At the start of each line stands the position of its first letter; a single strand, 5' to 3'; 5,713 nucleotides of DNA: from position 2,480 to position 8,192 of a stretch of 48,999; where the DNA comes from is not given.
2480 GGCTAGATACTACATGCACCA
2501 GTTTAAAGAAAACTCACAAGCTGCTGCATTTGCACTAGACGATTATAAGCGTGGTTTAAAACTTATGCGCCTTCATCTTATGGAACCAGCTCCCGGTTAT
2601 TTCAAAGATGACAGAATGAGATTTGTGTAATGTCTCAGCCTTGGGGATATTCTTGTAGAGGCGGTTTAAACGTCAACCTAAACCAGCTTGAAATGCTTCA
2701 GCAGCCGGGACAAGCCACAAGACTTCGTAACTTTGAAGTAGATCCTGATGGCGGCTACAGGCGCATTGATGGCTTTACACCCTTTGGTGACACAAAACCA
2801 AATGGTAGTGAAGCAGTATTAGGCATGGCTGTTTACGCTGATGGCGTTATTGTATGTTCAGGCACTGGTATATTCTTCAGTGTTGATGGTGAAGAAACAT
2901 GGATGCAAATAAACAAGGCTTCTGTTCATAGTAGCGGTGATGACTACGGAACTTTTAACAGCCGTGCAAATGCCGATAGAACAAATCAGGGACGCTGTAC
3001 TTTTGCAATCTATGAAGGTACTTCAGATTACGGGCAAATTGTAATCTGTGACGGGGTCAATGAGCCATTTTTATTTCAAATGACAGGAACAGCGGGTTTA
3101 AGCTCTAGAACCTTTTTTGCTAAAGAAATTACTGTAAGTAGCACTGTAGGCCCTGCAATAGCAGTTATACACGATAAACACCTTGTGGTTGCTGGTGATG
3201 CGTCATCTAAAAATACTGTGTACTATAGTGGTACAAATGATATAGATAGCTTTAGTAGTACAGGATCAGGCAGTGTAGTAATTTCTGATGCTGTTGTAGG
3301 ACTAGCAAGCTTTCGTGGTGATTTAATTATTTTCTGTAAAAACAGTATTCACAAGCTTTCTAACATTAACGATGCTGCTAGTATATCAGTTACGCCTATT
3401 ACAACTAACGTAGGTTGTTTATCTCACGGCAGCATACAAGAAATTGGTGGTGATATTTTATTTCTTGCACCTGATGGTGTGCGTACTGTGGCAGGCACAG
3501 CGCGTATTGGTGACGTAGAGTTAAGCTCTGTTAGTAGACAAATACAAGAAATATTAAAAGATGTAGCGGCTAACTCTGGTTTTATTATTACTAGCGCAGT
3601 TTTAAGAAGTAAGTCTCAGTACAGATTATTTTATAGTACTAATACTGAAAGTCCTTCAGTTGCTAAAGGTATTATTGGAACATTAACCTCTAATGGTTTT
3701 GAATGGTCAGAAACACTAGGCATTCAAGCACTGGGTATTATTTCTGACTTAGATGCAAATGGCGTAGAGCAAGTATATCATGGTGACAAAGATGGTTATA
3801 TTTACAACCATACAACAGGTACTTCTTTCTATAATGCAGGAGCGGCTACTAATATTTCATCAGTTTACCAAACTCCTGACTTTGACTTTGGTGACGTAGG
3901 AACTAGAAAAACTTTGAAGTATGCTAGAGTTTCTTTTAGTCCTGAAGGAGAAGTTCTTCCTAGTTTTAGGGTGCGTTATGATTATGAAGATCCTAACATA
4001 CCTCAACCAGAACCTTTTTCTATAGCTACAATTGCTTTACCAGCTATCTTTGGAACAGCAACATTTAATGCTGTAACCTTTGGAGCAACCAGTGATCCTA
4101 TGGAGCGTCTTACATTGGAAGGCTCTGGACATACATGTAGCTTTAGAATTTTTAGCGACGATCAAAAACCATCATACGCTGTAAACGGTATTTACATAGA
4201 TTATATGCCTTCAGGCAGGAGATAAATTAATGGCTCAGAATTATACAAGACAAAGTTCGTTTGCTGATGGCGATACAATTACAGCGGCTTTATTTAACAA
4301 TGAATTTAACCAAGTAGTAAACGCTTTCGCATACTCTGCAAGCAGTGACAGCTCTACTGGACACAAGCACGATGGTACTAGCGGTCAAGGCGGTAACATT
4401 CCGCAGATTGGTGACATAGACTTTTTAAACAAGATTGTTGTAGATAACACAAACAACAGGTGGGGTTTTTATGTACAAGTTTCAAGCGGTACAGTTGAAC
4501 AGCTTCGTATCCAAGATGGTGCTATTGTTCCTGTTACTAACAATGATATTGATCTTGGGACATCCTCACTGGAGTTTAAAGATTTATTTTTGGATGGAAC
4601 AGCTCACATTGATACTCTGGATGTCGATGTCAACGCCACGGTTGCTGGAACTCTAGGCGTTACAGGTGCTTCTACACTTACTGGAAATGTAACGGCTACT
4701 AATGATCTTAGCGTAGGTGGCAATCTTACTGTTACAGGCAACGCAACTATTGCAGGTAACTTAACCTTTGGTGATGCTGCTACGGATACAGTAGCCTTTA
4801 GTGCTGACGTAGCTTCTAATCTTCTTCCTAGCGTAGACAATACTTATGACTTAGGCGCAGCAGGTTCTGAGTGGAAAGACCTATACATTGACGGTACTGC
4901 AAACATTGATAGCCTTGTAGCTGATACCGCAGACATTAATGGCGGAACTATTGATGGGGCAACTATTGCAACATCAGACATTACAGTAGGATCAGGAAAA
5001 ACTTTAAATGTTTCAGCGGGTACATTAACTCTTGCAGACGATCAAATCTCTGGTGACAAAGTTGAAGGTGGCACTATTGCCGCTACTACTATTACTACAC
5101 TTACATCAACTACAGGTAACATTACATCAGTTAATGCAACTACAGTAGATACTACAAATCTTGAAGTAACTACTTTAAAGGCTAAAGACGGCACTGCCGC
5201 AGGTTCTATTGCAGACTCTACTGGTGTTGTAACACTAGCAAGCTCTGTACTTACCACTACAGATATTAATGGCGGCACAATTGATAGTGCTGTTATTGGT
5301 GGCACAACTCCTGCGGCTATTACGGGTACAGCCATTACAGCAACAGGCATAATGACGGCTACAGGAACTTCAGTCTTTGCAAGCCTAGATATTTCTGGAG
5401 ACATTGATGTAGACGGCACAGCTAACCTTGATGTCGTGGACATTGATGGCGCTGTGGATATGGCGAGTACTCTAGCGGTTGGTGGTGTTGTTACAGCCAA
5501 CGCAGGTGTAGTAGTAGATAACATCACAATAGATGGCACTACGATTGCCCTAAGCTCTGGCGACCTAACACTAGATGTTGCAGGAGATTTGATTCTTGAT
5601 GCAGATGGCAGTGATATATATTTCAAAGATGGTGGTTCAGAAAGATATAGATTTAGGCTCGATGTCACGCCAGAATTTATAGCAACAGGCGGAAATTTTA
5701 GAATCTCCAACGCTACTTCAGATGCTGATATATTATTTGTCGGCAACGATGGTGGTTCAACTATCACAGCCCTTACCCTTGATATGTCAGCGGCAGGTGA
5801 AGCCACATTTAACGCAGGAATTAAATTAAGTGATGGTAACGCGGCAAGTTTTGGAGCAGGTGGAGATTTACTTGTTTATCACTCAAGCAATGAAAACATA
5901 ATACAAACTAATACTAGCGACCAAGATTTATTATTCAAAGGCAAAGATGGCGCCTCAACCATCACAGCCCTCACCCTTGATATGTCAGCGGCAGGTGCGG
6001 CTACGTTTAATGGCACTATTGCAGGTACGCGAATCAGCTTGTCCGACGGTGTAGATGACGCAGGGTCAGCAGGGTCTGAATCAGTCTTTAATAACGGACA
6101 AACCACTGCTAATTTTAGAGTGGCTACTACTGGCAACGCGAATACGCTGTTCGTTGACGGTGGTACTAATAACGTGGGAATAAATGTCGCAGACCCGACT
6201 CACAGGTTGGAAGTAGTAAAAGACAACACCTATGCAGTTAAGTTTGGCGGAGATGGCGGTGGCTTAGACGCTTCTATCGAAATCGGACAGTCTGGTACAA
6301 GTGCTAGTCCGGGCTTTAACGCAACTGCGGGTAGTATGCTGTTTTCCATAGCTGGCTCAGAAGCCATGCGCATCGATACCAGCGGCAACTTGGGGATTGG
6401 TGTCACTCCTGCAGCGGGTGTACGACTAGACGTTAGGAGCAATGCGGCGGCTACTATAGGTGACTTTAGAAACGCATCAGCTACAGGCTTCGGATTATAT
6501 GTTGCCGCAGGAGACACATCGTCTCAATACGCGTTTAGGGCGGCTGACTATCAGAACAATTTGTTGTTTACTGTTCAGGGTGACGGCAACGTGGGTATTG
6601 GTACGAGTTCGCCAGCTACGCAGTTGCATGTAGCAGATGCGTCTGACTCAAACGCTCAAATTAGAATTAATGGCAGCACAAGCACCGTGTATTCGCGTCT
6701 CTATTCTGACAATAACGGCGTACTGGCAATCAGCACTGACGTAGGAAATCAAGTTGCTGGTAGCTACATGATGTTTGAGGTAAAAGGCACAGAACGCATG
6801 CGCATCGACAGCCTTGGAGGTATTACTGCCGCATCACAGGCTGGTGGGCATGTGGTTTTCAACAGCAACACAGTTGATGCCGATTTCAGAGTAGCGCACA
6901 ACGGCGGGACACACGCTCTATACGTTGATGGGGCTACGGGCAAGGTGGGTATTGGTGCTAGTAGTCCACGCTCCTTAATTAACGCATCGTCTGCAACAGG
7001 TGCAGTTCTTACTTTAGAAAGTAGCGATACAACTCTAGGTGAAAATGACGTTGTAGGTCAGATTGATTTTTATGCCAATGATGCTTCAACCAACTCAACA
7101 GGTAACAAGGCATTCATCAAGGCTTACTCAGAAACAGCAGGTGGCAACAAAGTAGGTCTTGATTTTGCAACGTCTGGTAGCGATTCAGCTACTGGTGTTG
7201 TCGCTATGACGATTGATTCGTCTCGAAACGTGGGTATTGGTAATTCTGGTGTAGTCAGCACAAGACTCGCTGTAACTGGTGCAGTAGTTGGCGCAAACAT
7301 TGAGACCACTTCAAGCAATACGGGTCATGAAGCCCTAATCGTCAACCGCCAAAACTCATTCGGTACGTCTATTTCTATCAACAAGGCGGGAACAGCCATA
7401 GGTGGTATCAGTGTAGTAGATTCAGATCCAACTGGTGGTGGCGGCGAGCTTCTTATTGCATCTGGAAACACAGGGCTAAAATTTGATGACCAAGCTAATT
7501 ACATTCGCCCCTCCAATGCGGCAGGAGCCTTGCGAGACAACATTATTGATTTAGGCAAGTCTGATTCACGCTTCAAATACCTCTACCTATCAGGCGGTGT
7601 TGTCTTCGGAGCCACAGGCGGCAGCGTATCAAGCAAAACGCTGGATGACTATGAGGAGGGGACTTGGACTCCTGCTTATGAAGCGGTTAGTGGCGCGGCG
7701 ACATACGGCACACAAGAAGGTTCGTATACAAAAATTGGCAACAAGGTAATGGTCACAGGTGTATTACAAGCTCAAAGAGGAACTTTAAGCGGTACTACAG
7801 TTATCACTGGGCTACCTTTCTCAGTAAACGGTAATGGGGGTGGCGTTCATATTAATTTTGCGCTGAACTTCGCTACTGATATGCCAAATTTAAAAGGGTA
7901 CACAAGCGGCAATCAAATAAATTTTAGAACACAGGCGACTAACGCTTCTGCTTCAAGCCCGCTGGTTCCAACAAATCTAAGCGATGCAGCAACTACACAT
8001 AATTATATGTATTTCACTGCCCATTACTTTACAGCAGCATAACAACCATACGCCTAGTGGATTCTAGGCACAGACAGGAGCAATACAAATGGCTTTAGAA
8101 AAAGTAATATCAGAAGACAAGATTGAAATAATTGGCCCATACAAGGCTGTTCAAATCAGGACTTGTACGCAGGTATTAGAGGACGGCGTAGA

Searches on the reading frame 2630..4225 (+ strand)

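Call 96: search_protein_families(library=phrogs, proteins=[window:2630-4225:+], max_evalue=0.00001)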
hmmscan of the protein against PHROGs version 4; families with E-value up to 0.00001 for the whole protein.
window:2630-4225:+ (531 aa): 3 families
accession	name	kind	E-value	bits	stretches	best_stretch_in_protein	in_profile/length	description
phrog_5107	-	lysis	1.2e-81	275.7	1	71-531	118-533/533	amidase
phrog_3287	-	head and packaging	1.3e-13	51.6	1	40-287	38-276/524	virion structural protein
phrog_511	-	head and packaging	1.9e-07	30.8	1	195-290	582-674/862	internal virion protein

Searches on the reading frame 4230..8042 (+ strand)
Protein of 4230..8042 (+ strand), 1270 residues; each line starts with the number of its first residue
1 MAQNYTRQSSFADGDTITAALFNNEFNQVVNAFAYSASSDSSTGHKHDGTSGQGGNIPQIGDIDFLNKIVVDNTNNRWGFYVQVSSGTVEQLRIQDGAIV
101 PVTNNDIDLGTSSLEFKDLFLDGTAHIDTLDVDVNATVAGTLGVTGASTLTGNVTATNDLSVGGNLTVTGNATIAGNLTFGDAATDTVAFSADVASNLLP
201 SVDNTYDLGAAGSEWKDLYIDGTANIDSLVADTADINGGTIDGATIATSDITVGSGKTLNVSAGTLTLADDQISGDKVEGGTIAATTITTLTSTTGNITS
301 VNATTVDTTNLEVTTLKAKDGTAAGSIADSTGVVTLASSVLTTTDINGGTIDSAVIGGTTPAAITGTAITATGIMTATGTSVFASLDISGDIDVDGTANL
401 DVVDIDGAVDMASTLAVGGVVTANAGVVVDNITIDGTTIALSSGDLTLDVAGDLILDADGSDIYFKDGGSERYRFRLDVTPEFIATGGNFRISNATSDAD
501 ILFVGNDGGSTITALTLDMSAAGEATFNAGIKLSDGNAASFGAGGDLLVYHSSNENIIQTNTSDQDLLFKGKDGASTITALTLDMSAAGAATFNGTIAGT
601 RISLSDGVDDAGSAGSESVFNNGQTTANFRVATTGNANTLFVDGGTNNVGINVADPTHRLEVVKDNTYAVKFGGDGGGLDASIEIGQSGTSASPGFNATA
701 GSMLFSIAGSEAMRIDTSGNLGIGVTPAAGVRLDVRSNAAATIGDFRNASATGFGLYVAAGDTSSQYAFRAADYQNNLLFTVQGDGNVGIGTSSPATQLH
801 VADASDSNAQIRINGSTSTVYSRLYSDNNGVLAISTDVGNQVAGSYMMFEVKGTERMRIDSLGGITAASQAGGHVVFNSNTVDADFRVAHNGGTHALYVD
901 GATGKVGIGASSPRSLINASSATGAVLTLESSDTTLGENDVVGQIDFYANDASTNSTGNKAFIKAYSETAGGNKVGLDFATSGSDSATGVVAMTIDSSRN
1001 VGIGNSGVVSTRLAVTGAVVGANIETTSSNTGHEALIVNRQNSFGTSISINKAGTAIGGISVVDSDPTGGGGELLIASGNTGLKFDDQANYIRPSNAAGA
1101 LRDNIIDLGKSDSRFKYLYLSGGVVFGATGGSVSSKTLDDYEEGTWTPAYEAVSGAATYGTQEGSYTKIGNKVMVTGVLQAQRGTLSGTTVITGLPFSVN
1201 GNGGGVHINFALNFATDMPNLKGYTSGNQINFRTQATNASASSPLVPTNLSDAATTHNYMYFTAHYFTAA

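Call 96: search_protein_families(library=phrogs, proteins=[window:4230-8042:+], max_evalue=0.00001)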
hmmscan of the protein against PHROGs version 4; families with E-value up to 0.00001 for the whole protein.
window:4230-8042:+ (1270 aa): 1 family
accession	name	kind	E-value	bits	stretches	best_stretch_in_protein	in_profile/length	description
phrog_9942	-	tail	5.3e-15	55.5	1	673-865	604-805/1178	tail fiber protein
